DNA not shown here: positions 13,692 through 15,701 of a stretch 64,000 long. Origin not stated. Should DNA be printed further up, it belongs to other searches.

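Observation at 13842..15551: Orotate-phosphoribosyltransferase-like domain fused to a PQQ beta-propeller, co-transcribed with a Cys-rich membrane protein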

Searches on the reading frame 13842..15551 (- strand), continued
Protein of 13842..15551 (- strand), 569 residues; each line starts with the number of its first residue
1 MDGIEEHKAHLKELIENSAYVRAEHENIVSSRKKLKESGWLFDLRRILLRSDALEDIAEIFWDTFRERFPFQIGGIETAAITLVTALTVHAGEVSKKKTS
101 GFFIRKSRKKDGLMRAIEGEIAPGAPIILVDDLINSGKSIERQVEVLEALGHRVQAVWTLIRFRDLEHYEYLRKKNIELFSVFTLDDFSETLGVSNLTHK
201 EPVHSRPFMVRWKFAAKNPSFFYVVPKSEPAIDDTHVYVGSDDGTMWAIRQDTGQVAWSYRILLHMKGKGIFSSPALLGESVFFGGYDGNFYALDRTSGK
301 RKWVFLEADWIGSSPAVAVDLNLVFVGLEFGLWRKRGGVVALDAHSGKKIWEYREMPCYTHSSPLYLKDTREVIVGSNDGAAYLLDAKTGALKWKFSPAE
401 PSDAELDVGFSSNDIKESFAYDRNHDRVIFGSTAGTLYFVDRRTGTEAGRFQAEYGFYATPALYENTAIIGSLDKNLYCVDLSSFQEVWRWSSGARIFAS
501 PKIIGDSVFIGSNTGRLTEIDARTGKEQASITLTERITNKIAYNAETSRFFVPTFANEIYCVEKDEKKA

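Call 12: find_encoding_contigs(protein=P0094, flank=6000, max_places=1)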
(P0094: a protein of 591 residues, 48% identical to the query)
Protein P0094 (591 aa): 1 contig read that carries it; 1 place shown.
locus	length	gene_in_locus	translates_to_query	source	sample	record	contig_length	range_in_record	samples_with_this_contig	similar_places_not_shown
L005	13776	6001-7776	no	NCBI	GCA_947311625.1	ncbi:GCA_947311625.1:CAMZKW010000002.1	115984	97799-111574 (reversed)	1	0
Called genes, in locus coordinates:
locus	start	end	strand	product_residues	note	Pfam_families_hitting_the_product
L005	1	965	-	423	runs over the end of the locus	-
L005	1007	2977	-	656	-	PF07719:TPR_2 (faint), PF13428:TPR_14 (faint), PF13432:TPR_16 (faint), PF14559:TPR_19 (faint), PF13174:TPR_6 (faint)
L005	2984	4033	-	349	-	-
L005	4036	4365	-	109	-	-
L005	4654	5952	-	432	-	-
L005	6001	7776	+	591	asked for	PF01011:PQQ (faint), PF13360:PQQ_2, PF13570:Beta-prop_ACSF4, PF13360:PQQ_2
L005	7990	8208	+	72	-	-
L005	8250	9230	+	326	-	-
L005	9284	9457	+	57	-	-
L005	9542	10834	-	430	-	PF03952:Enolase_N, PF00113:Enolase_C, PF13378:MR_MLE_C (weak), PF07476:MAAL_C (weak)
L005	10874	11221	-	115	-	PF18895:T4SS_pilin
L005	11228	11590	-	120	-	PF04956:TrbC (faint)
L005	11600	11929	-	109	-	PF04956:TrbC (weak), PF18895:T4SS_pilin (weak)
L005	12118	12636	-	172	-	PF01783:Ribosomal_L32p, PF10391:DNA_pol_lambd_f (weak), PF14520:HHH_5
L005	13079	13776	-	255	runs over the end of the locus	PF02673:BacA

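Call 35: find_encoding_contigs(protein=P0050, flank=8000, max_places=1)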
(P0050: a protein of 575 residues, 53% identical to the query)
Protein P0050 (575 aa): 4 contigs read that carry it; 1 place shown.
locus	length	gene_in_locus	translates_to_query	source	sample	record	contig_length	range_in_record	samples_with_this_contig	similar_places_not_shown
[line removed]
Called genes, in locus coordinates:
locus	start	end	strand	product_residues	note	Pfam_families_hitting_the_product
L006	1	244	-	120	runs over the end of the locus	PF00276:Ribosomal_L23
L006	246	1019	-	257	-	PF00573:Ribosomal_L4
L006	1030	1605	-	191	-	PF00297:Ribosomal_L3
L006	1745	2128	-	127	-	-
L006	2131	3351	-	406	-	PF19202:DUF5874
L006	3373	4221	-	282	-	PF00515:TPR_1 (faint), PF07719:TPR_2 (faint), PF14559:TPR_19 (faint), PF13431:TPR_17 (faint)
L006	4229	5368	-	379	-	-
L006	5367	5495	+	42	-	-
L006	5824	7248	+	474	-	PF02624:YcaO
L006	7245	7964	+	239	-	PF00881:Nitroreductase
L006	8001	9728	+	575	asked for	PF01011:PQQ (faint), PF13360:PQQ_2, PF13570:Beta-prop_ACSF4, PF13360:PQQ_2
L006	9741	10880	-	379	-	-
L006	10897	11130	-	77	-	-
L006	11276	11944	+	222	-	-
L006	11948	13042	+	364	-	-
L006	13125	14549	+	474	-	-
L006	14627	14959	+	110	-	-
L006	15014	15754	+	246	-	-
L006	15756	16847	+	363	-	-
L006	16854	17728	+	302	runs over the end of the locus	-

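Call 36: find_encoding_contigs(protein=P0110, flank=8000, max_places=1)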
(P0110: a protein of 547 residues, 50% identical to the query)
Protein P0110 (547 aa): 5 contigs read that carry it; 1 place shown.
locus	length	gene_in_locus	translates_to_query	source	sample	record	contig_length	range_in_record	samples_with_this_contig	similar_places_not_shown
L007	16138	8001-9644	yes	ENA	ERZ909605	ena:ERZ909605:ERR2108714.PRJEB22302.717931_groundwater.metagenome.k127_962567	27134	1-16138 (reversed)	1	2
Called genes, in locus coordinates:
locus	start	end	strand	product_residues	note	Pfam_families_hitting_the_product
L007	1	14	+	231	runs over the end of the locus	PF01797:Y1_Tnp (weak)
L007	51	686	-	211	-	-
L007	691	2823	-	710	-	PF00090:TSP_1 (weak)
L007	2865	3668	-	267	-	PF13424:TPR_12 (faint), PF00515:TPR_1 (faint), PF07719:TPR_2 (faint), PF13414:TPR_11 (faint), PF13428:TPR_14 (faint), PF14559:TPR_19 (faint), PF13181:TPR_8 (faint), PF13432:TPR_16 (weak), +1 more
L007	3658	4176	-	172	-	-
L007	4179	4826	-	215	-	PF13462:Thioredoxin_4, PF01323:DSBA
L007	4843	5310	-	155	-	PF00581:Rhodanese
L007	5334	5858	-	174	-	-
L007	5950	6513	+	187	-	-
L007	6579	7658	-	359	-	-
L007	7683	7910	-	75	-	-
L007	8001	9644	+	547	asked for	PF01011:PQQ (faint), PF13360:PQQ_2, PF13570:Beta-prop_ACSF4, PF23414:Beta-prop_EML_2 (faint), PF07774:EMC1_C (faint), PF13570:Beta-prop_ACSF4, PF25175:Beta-prop_WDR5 (weak), PF13360:PQQ_2, +1 more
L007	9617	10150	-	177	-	PF01569:PAP2, PF14378:PAP2_3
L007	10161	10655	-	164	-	PF01988:VIT1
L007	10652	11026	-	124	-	PF02261:Asp_decarbox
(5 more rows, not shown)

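Call 37: find_encoding_contigs(protein=P0075, flank=8000, max_places=1)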
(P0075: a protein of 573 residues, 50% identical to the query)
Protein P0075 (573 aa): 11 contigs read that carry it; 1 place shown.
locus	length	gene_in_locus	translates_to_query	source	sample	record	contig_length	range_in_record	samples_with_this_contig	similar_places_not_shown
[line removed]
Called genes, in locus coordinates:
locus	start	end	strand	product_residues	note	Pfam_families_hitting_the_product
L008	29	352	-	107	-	-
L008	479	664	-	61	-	-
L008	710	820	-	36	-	-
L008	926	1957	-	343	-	-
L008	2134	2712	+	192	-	PF10755:DUF2585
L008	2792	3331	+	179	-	-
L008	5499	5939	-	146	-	-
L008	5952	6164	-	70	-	-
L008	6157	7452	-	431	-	-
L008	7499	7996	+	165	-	PF18306:LDcluster4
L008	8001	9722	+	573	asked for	PF01011:PQQ (faint), PF13360:PQQ_2, PF13570:Beta-prop_ACSF4, PF13360:PQQ_2, PF13570:Beta-prop_ACSF4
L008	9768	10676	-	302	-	PF02355:SecD_SecF_C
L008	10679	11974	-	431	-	PF07549:Sec_GG (faint), PF21760:SecD_1st, PF22599:SecDF_P1_head, PF02355:SecD_SecF_C, PF03176:MMPL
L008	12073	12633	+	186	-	PF03118:RNA_pol_A_CTD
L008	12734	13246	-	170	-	PF01370:Epimerase, PF16363:GDP_Man_Dehyd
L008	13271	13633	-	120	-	PF01073:3Beta_HSD, PF01370:Epimerase, PF02719:Polysacc_synt_2, PF03435:Sacchrp_dh_NADP (weak), PF04321:RmlD_sub_bind (weak), PF05368:NmrA (weak), PF16363:GDP_Man_Dehyd, PF13460:NAD_binding_10, +2 more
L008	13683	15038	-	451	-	PF02397:Bac_transf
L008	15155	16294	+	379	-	PF13439:Glyco_transf_4, PF13579:Glyco_trans_4_4, PF13477:Glyco_trans_4_2 (weak), PF00534:Glycos_transf_1, PF13692:Glyco_trans_1_4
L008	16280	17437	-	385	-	PF01098:FTSW_RODA_SPOVE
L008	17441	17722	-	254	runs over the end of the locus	-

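Call 38: predict_structure(alignment_id=A5)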
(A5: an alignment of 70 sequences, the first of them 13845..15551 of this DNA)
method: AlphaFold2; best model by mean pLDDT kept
length: 569 residues; sequences in the alignment: 70
mean_pLDDT: 93.2   pTM: 0.84
mean pLDDT of the five models: 93.2, 92.8, 92.8, 91.9, 91.5
residues with pLDDT >= 90: 467; 70-90: 79; 50-70: 22; < 50: 1
segments of 3 or more residues with pLDDT < 50: none
pLDDT, mean of each block of 10 residues (from residue 1): 87 96 87 79 93 97 95 91 95 93 75 71 94 90 88 96 93 94 97 87 74 91 86 98 97 98 91 97 97 98 96 97 97 89 98 97 97 98 98 97 94 96 98 98 98 97 98 98 98 94 98 94 95 91 97 95 81
secondary structure, 60 per line:
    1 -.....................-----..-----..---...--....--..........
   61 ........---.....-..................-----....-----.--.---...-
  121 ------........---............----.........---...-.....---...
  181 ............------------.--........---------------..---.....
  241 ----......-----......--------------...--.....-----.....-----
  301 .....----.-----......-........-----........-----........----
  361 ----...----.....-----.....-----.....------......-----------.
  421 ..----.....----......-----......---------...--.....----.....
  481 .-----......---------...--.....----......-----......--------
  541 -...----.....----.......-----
elements in order: H2-19 E20-22 E40-42 H45-48 H51-68 E72-76 H78-95 E101-104 E117-119 E127-134 H138-149 E154-162 H170-174 E178-184 H185-192 E208-215 E236-240 E245-250 E256-261 E276-278 E281-285 E291-295 E301-305 E316-318 E323-330 E336-343 E349-356 E365-367 E372-376 E382-386 E392-396 H403-408 E420-422 E427-431 E436-441 E447-452 E462-464 E467-471 E476-481 E487-492 E502-504 E507-511 E516-521 E527-532 E542-544 E549-553 E558-564
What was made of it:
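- On Type I phosphoribosyltransferase (PRT fold, Pfam PF00156): The AF2 model is confident and its beta-alpha-beta order fits (call 38).
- The model has a confident inter-domain arrangement (pTM 0.84, call 38).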

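Call 41: fold_search(model_id=the predicted structure, library=pdb)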
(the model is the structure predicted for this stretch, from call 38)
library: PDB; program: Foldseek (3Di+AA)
matches with E <= 10: 1995; with E <= 0.001: 1880
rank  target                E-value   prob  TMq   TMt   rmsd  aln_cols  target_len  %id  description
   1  6tjg                  1.5e-28  1.00  0.53  0.93   2.1       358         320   26  Crystal structure of the computationally designed Cake8 protein (released 2020-05-06)
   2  6tjh_A                4.2e-28  1.00  0.47  0.71   5.8       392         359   24  Crystal structure of the computationally designed Cake9 protein (released 2020-05-06)
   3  6tji_A                2.8e-27  1.00  0.48  0.73   6.5       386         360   25  Crystal structure of the computationally designed Cake10 protein (released 2020-05-06)
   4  9a3d_MODEL_1_A        7.3e-27  1.00  0.55  0.78   9.2       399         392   16  Model of E. coli BamB by in-cell photo-crosslinking MS and deep learning (released 2023-02-24)
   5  3q7o                  2.2e-25  1.00  0.54  0.82   6.1       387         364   16  The crystal structure of BamB from the BAM complex in spacegroup P213 (released 2011-02-09)
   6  4hdj                  6.1e-25  1.00  0.51  0.79   3.5       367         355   17  Crystal Structure of BamB from Pseudomonas aeruginosa (released 2013-04-24)
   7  9cnz_B                6.4e-25  1.00  0.54  0.86   3.5       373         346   17  Structure of BAM complexed with PTB2 ligand in detergent (released 2024-12-25)
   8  9cnw_B                1.1e-24  1.00  0.52  0.84   3.2       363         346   17  CryoEM structure of the APO-BAM complex in DDM detergent (released 2024-12-25)
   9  8bvq_B                1.5e-24  1.00  0.54  0.81   3.7       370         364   17  E. coli BAM complex (BamABCDE) bound to darobactin B (released 2023-05-24)
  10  4xga_A                1.8e-24  1.00  0.53  0.85   3.1       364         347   17  Crystal structure of BamB and BamA P3-5 complex from E.coli (released 2016-01-20)
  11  9p1u_B                1.8e-24  1.00  0.53  0.85   3.1       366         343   17  beta-barrel assembly machine from Escherichia coli in an late state of LptD assembly (released 2026-03-11)
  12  9hg9_B                2.1e-24  1.00  0.54  0.82   6.2       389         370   16  BAM-SurA-darobactin complex in the swing-in state (released 2025-04-16)
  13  8prj                  2.3e-24  1.00  0.47  0.82   2.4       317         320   26  The structure of v31Bagel8 (released 2024-07-24)
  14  8pz2_B                2.8e-24  1.00  0.53  0.79   3.9       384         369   16  Wait Complex: Lateral open BAM bound Extended SurA (released 2024-09-25)
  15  3q54                  3.5e-24  1.00  0.53  0.85   3.8       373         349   16  Crystal structure of Escherichia coli BamB (released 2012-05-09)
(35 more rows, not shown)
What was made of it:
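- Closest known: BamB / YxaL-type 8-bladed PQQ-like propellers, and the propeller of ACSF4/AASDH. Same: The C-terminal domain has the same 8-bladed fold (TM ~0.85 to BamB, call 41).
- The propeller is a typical protein-docking fold (call 41).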
